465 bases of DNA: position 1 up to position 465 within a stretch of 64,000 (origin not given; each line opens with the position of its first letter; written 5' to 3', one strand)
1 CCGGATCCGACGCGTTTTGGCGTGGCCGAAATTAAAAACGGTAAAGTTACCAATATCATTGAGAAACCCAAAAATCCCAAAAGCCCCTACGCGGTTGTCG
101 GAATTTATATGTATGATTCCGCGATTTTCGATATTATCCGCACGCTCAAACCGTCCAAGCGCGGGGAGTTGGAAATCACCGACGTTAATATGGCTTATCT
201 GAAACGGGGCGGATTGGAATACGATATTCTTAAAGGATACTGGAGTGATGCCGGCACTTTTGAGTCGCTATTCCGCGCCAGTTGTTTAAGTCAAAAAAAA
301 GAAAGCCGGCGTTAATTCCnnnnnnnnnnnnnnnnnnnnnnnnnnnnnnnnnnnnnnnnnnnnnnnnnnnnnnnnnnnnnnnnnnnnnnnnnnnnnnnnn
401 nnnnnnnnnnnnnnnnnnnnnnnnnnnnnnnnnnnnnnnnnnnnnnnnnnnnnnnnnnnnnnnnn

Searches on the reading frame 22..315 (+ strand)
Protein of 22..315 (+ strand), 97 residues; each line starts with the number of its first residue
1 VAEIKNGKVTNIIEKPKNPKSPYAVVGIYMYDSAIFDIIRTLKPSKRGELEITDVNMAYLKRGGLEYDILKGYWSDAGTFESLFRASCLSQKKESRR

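Call 52: search_protein_families(library=pfam, proteins=[window:22-315:+], max_evalue=0.01)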
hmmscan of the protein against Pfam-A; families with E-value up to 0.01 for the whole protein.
window:22-315:+ (97 aa): 1 family
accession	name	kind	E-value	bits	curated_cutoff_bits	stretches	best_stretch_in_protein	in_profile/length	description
PF00483.29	NTP_transferase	-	1.3e-21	77.7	21.2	1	5-89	153-241/245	Nucleotidyl transferase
